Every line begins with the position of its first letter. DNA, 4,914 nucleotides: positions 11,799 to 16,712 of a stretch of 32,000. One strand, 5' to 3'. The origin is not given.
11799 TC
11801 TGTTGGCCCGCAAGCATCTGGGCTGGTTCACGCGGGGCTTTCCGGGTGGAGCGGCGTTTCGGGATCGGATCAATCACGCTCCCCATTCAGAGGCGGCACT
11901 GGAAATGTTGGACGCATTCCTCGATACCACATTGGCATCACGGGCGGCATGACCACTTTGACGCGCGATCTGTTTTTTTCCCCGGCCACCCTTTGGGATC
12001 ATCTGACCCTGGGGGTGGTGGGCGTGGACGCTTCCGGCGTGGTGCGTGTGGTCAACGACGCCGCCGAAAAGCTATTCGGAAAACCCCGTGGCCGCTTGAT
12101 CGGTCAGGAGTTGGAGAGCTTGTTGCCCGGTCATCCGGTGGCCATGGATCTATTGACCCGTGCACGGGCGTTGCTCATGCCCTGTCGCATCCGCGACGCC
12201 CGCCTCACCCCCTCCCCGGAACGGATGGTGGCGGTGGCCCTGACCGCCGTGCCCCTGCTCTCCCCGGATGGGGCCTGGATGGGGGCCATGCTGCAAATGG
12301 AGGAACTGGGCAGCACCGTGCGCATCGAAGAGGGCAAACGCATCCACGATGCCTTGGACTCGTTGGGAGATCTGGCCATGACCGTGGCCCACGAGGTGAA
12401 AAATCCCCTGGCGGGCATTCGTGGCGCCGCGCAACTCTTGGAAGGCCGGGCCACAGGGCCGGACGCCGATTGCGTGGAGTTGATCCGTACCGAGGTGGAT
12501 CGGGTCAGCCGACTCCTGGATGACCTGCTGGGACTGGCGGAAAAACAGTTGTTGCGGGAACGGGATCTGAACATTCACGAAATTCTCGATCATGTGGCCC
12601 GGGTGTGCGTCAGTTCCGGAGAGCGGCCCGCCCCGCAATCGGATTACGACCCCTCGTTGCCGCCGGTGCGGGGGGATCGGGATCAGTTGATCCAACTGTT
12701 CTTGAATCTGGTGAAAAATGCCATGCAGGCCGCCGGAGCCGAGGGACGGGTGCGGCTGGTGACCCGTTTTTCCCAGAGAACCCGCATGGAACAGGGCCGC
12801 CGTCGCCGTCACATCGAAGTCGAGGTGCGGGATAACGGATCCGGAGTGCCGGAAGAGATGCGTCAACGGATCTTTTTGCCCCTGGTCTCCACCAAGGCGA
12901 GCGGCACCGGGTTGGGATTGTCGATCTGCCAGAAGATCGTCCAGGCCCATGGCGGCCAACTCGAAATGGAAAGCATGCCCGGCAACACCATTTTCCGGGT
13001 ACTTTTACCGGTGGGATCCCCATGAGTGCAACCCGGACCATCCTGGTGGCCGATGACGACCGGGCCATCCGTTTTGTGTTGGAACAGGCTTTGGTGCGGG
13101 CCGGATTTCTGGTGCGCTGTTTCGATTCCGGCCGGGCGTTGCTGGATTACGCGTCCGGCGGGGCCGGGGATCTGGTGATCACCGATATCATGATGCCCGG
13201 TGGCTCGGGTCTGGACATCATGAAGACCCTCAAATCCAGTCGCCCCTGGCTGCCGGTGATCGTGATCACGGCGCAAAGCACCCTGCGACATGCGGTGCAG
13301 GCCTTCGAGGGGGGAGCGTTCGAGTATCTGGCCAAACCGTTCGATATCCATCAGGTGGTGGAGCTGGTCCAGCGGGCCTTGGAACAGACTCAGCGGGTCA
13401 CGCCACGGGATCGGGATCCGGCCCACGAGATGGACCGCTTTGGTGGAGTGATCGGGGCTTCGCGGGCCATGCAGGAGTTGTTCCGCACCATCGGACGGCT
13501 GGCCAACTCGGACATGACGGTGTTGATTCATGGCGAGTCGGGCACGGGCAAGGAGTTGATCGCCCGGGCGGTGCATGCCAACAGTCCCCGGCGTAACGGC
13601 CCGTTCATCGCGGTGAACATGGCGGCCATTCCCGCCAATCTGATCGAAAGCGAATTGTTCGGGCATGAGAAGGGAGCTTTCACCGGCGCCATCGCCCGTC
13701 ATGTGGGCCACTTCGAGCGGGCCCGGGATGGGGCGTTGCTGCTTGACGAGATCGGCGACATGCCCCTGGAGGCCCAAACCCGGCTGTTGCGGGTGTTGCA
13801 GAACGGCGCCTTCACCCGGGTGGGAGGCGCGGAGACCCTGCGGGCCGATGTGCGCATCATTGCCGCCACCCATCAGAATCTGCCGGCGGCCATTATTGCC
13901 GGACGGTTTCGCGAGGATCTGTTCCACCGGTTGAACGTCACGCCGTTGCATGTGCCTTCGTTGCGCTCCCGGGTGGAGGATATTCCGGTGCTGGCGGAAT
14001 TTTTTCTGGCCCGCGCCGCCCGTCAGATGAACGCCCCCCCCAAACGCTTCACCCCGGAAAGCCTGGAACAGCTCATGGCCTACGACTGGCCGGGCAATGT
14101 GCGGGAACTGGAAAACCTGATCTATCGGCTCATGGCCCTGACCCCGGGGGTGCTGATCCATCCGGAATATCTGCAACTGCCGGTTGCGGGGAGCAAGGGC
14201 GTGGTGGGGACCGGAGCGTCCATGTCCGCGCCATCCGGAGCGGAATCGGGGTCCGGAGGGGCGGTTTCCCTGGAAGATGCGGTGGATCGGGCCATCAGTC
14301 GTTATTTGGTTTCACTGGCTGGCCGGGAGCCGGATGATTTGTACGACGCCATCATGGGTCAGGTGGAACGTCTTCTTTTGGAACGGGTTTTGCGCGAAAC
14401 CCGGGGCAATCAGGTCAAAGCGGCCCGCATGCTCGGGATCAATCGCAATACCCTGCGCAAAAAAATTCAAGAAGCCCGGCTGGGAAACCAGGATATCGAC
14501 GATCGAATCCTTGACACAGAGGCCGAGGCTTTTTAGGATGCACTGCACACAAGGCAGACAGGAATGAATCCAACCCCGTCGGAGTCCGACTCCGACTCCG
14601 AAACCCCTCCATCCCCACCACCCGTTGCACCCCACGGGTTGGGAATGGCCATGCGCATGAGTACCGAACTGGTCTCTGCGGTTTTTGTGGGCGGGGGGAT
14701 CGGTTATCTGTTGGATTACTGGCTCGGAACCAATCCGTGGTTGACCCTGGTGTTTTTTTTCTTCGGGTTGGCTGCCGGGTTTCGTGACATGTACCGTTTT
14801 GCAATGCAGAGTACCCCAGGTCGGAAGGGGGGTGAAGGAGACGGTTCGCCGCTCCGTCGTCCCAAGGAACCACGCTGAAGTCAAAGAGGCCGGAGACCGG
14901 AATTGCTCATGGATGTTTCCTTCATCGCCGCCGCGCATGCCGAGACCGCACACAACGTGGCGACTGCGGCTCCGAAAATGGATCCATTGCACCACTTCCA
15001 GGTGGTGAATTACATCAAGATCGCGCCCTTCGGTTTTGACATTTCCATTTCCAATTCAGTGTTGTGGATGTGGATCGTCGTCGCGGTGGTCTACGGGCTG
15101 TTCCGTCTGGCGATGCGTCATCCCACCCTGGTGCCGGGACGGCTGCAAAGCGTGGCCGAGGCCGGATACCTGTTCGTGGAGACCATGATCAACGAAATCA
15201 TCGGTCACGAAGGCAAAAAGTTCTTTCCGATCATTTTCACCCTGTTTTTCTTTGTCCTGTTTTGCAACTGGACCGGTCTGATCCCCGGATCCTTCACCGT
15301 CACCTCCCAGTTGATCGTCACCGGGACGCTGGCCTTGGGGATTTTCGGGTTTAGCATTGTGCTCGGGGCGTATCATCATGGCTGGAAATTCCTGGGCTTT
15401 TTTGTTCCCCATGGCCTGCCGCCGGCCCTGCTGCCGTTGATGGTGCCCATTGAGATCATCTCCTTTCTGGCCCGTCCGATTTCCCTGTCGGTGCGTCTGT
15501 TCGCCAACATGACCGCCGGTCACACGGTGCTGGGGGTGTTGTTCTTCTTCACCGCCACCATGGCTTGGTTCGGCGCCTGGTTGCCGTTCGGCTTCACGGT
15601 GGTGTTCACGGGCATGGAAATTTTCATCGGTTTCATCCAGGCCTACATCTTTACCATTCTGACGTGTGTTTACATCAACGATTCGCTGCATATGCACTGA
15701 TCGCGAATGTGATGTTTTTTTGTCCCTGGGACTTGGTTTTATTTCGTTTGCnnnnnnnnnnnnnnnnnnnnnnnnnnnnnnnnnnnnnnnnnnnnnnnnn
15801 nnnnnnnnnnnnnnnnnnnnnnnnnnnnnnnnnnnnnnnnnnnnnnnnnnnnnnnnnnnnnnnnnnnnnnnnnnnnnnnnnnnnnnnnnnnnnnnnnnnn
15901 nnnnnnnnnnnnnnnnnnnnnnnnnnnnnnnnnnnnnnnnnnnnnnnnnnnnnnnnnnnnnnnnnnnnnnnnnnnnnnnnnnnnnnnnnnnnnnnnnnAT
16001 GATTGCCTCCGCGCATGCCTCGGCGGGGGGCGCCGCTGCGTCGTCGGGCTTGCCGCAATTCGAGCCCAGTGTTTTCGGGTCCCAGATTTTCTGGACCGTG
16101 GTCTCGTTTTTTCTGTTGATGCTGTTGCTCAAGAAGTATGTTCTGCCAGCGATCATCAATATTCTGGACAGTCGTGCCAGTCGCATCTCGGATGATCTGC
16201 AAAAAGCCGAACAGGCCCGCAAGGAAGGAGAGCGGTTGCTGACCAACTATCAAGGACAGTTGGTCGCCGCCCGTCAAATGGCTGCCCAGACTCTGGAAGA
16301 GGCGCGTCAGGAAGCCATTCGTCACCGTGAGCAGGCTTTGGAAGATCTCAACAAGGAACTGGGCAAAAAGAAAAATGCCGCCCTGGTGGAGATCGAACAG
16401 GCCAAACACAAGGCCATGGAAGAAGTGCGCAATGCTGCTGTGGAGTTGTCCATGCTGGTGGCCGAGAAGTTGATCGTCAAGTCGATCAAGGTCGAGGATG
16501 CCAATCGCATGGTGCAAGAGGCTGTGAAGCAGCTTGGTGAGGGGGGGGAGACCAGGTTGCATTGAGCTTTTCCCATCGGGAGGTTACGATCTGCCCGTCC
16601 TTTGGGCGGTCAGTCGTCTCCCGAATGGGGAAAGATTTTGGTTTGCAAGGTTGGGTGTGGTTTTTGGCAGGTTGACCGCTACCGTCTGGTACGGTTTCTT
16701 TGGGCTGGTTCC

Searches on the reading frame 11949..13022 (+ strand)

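Call 7: search_protein_families(library=pfam, proteins=[window:11949-13022:+], max_evalue=0.001)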
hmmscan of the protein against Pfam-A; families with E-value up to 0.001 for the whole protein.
window:11949-13022:+ (358 aa): 6 families
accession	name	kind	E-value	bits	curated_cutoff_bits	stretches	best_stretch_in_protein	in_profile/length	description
PF02518.31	HATPase_c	-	2.1e-24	86.5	26.4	1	242-355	1-109/111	Histidine kinase-, DNA gyrase B-, and HSP90-like ATPase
PF00512.31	HisKA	-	1.3e-13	51.2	26.9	1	139-198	2-62/66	His Kinase A (phospho-acceptor) domain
PF00989.32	PAS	-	1.9e-11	44.4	22.6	1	17-117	8-110/113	PAS fold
PF08448.16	PAS_4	-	4.5e-10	40.2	23.1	1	16-121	1-106/110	PAS fold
PF13426.13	PAS_9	-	0.00019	22.1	27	1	22-108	3-89/103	PAS domain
PF24820.1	Diguanyl_cycl_sensor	-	0.00089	19.6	28.1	0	17-58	3-44/109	Diguanylate cyclase-like sensor domain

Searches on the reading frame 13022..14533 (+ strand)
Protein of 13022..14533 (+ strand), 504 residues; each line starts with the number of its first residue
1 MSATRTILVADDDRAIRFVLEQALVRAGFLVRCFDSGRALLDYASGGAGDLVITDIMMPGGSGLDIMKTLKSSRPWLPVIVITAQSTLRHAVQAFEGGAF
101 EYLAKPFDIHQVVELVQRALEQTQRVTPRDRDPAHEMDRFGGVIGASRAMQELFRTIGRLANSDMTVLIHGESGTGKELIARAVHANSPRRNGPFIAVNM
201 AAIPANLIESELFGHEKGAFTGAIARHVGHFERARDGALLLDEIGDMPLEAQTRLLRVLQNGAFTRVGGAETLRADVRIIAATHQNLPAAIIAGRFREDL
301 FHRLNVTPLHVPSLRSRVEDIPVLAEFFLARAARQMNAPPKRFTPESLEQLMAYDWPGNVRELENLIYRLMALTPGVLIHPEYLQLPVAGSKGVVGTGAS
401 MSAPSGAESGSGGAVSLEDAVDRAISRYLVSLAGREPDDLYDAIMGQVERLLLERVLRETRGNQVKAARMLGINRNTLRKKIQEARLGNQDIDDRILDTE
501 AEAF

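Call 7: search_protein_families(library=pfam, proteins=[window:13022-14533:+], max_evalue=0.001)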
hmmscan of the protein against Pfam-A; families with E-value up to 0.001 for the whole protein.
window:13022-14533:+ (504 aa): 8 families
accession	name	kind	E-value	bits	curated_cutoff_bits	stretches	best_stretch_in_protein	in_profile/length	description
PF00158.32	Sigma54_activat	-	5.4e-69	231.6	20.2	1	143-309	1-167/168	Sigma-54 interaction domain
PF00072.30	Response_reg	-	1.3e-26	93.4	30.2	1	7-116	1-110/111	Response regulator receiver domain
PF25601.1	AAA_lid_14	-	5.2e-23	81.1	27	1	315-386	1-72/87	AAA+ ATPase lid domain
PF14532.12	Sigma54_activ_2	-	1e-21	78.1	25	1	144-314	1-138/138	Sigma-54 interaction domain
PF02954.25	HTH_8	-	1.5e-12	47.4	22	1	446-484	3-41/42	Bacterial regulatory protein, Fis family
PF00004.35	AAA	-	9.9e-06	26.5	21.2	1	167-301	1-128/131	ATPase family associated with various cellular activities (AAA)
PF13191.12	AAA_16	-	0.00011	23.2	32.6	1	148-261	7-122/167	AAA ATPase domain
PF07728.20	AAA_5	-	0.00032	21.1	22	1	167-285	2-123/139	AAA domain (dynein-related subfamily)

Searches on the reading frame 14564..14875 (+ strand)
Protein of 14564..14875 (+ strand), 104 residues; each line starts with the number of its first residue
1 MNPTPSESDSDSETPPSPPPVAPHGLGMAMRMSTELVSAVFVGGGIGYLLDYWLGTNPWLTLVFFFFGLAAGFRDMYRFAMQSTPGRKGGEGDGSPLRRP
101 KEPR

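Call 7: search_protein_families(library=pfam, proteins=[window:14564-14875:+], max_evalue=0.001)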
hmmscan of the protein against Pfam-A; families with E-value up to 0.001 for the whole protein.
window:14564-14875:+ (104 aa): 1 family
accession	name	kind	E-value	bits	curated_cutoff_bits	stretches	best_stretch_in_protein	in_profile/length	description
PF09527.15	ATPase_gene1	-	2.6e-19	69.5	26.6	1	26-78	1-53/54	Putative F0F1-ATPase subunit Ca2+/Mg2+ transporter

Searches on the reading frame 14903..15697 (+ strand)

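Call 7: search_protein_families(library=pfam, proteins=[window:14903-15697:+], max_evalue=0.001)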
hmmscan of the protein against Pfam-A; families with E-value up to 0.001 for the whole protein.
window:14903-15697:+ (265 aa): 1 family
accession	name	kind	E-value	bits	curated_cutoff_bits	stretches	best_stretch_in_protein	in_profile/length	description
PF00119.25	ATP-synt_A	-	2.8e-65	220.7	33.9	1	53-259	1-217/217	ATP synthase A chain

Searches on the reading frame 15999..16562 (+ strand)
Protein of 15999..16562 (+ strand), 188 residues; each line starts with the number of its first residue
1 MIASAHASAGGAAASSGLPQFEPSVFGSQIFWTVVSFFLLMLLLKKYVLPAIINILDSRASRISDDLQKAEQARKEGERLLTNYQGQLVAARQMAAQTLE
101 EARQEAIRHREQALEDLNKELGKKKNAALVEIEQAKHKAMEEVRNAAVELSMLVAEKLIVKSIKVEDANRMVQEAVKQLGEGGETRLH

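Call 8: search_protein_families(library=pfam, proteins=[window:15999-16562:+], max_evalue=0.001)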
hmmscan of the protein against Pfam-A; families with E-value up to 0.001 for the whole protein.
window:15999-16562:+ (188 aa): 5 families
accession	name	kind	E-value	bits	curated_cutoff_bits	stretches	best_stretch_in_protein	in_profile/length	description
PF00430.23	ATP-synt_B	-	2.7e-23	82.9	28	1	30-159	2-131/132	ATP synthase B/B' CF(0)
PF02326.20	YMF19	-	2.9e-08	34.9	22.6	1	19-97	1-78/84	Plant ATP synthase F0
PF10824.14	T7SS_ESX_EspC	-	0.0002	22.2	23.5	0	48-122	7-81/100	Excreted virulence factor EspC, type VII ESX diderm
PF05405.19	Mt_ATP-synt_B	-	0.00021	21.4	21.7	1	34-140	20-129/163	Mitochondrial ATP synthase B chain precursor (ATP-synt_B)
PF05933.18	Fun_ATP-synt_8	-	0.00027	21.5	26.1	1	18-60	1-43/48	Fungal ATP synthase protein 8 (A6L)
